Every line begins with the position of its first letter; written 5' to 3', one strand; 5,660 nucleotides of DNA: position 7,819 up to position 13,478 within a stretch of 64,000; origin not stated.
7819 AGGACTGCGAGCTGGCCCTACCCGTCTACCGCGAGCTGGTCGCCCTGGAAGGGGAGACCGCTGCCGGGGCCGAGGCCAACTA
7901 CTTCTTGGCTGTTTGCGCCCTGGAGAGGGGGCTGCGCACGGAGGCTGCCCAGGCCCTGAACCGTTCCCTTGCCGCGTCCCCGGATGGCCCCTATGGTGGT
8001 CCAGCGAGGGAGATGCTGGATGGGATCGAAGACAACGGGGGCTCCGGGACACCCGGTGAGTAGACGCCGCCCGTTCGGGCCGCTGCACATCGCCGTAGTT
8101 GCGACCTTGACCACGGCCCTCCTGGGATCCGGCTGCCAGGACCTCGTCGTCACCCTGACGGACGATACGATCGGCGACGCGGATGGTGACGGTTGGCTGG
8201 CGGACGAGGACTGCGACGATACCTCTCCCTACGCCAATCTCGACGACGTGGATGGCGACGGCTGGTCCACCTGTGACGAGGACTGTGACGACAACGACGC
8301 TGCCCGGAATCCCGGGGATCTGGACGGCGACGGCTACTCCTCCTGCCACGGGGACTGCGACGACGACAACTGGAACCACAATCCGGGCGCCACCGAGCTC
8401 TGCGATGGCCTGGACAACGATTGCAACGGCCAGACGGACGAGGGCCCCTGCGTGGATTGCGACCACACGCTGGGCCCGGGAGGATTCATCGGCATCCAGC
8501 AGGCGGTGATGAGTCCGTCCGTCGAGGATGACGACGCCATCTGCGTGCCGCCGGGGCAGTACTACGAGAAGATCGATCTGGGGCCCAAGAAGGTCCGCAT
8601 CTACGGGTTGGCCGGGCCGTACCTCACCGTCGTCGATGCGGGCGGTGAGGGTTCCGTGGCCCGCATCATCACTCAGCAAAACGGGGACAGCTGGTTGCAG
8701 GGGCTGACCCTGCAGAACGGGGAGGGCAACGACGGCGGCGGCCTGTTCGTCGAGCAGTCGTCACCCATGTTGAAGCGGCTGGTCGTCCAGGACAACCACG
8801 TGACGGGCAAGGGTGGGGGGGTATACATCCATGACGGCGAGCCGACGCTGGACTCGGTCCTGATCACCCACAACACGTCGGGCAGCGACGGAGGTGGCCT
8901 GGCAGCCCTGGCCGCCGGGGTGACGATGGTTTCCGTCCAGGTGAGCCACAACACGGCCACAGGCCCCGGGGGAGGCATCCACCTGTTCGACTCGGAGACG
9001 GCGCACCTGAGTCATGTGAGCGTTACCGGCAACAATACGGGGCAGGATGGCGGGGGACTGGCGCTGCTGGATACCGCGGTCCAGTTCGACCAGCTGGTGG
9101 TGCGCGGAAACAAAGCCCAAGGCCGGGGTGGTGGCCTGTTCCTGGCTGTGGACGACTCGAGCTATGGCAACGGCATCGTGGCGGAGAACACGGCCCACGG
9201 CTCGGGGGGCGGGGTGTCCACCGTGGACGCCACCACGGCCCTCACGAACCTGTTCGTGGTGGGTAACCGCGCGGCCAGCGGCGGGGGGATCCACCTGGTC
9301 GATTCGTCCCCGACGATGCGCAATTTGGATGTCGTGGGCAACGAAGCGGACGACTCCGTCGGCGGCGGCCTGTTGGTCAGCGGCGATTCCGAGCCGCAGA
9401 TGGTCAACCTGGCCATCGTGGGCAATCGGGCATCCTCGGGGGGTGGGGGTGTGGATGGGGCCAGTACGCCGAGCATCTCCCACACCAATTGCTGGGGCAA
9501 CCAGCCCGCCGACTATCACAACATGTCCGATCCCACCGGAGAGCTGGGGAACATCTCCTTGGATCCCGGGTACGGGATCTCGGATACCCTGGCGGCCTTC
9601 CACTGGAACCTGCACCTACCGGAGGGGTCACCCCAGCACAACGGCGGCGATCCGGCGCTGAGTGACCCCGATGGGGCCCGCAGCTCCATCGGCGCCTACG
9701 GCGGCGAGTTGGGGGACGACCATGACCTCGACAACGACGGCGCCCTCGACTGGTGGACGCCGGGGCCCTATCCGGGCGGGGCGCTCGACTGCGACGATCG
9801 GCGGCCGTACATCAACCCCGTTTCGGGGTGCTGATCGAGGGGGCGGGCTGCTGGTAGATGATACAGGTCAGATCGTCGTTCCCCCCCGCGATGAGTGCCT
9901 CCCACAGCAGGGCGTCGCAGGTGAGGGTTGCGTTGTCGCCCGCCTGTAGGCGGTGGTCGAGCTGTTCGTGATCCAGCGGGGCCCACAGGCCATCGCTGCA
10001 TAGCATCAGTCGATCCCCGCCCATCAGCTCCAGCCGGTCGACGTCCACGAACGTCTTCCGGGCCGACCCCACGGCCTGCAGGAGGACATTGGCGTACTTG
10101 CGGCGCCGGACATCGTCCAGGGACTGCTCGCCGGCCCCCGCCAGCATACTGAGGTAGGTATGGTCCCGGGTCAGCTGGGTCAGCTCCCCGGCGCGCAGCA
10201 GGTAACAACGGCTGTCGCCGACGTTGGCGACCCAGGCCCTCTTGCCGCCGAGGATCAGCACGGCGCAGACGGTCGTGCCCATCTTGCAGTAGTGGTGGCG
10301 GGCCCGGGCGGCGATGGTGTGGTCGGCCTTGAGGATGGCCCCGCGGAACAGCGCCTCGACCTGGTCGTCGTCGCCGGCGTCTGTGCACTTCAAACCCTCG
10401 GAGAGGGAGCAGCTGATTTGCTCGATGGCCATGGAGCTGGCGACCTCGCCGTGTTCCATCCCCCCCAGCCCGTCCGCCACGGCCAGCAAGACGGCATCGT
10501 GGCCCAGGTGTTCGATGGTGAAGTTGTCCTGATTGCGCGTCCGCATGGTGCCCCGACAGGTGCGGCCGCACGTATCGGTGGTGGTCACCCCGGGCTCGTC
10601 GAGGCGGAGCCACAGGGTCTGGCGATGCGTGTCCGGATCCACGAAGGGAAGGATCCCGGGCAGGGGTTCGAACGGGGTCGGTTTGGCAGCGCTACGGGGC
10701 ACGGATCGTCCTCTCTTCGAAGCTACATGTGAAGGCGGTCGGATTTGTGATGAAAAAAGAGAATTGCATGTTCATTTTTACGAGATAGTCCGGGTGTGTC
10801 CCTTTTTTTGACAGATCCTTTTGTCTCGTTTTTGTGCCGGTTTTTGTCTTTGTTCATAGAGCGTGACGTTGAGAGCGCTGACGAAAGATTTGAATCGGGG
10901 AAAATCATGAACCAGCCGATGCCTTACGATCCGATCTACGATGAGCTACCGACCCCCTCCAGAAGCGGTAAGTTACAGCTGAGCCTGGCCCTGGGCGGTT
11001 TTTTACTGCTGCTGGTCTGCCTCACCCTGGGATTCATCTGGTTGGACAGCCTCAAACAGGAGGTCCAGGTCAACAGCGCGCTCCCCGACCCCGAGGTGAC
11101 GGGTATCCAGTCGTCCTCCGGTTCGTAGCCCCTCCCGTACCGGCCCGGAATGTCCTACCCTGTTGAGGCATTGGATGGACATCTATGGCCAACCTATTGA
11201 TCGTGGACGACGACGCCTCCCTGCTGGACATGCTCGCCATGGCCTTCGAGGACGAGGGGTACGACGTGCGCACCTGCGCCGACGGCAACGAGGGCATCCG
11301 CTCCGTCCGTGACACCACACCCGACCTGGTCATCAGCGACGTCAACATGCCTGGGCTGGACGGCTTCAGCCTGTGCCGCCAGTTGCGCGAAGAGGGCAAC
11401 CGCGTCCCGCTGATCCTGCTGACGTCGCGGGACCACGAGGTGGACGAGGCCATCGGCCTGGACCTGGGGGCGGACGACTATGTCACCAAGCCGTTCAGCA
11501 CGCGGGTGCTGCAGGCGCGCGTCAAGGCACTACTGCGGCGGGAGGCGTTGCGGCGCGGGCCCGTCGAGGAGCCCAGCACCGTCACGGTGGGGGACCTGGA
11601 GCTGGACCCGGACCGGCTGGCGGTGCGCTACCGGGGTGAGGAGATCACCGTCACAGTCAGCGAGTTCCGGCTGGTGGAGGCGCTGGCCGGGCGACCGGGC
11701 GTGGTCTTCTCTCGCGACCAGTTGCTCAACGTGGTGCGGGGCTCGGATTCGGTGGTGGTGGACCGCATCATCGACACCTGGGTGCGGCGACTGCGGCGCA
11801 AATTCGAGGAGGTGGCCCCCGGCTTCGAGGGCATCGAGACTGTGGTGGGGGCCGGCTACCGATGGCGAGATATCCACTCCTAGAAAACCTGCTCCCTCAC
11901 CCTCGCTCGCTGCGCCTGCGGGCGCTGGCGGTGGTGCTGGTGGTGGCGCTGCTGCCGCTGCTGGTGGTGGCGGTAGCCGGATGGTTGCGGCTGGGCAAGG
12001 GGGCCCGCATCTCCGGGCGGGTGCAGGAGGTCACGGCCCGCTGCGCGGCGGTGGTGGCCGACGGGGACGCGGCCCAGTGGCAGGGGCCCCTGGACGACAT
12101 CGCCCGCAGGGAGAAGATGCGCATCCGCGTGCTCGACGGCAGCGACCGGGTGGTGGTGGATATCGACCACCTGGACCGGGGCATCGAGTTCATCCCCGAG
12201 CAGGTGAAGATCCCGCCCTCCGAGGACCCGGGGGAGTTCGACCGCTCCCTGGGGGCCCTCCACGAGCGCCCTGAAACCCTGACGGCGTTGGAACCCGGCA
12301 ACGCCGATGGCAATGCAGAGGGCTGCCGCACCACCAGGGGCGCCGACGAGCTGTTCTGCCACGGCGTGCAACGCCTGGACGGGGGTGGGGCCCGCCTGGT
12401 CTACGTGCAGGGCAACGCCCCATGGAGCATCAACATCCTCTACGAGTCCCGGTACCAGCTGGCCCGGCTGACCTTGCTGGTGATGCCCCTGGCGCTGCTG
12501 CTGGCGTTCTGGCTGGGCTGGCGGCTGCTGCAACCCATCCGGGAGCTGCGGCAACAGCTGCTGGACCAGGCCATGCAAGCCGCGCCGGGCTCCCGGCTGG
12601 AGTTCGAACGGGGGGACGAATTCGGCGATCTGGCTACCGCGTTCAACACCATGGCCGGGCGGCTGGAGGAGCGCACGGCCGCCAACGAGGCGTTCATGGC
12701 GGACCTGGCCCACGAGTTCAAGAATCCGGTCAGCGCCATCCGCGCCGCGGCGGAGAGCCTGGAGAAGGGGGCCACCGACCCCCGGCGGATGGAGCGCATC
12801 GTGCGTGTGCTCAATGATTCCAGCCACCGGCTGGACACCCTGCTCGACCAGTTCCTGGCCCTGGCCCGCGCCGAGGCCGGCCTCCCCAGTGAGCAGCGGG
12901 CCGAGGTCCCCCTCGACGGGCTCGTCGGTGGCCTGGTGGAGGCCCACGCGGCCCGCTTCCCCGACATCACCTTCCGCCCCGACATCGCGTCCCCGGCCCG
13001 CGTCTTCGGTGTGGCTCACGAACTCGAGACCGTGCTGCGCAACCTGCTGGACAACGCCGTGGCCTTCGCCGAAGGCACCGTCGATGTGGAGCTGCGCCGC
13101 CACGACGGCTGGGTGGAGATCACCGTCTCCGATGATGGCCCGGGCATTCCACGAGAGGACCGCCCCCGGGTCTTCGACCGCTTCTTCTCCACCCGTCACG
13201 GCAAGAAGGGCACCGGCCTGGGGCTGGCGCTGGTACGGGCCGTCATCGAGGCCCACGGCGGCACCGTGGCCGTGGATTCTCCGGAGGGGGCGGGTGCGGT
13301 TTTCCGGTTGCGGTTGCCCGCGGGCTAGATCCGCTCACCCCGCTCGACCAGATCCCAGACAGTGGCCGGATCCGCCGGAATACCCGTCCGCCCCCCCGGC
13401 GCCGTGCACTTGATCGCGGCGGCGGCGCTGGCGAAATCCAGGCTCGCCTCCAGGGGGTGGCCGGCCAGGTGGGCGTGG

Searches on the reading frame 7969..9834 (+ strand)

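Call 75: search_protein_families(library=pfam, proteins=[window:7969-9834:+], max_evalue=0.00001)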
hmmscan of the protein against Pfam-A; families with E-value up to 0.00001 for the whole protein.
window:7969-9834:+ (621 aa): 3 families
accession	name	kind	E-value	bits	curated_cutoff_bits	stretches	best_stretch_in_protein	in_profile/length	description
PF11617.13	Cu-binding_MopE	-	1e-11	45.3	27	1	129-158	1-30/30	Putative metal-binding motif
PF02415.23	Chlam_PMP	-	4.3e-07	29.9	20.6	0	272-287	3-18/19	Chlamydia polymorphic membrane protein (Chlamydia_PMP) repeat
PF05048.19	NosD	-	3.7e-06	27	23.6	0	323-480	27-166/212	Periplasmic copper-binding protein (NosD)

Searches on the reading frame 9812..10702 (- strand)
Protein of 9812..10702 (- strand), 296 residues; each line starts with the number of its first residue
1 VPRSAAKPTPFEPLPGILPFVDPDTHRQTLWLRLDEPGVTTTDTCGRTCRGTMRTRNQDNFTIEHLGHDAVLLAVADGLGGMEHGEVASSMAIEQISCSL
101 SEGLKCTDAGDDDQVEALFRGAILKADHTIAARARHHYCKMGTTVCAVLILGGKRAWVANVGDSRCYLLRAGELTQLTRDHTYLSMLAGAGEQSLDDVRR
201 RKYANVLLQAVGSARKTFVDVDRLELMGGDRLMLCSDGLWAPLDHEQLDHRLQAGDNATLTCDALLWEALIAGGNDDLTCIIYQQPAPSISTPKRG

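Call 75: search_protein_families(library=pfam, proteins=[window:9812-10702:-], max_evalue=0.00001)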
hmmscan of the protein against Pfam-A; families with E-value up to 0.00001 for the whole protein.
window:9812-10702:- (296 aa): 3 families
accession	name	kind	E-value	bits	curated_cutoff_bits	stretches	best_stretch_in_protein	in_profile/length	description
PF13672.11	PP2C_2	-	4.4e-18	66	24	1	54-246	9-181/209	Protein phosphatase 2C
PF00481.26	PP2C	-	1.8e-10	41.3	20.3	1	65-182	29-141/255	Protein phosphatase 2C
PF07228.17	SpoIIE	-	4.5e-06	27.2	25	0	108-282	39-188/192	Stage II sporulation protein E (SpoIIE)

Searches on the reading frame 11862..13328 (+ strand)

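Call 75: search_protein_families(library=pfam, proteins=[window:11862-13328:+], max_evalue=0.00001)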
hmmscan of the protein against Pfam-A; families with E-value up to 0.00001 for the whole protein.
window:11862-13328:+ (488 aa): 4 families
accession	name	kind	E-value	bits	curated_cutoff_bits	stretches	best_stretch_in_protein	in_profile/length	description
PF02518.31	HATPase_c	-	2.3e-30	105.7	26.4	1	385-487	3-109/111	Histidine kinase-, DNA gyrase B-, and HSP90-like ATPase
PF00512.31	HisKA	-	1.7e-14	54.1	26.9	1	275-340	2-66/66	His Kinase A (phospho-acceptor) domain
PF00672.30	HAMP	-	3.7e-09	37.2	25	1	217-270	1-53/53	HAMP domain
PF13581.12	HATPase_c_2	-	1.8e-06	28.4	27.4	0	387-465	31-112/127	Histidine kinase-like ATPase domain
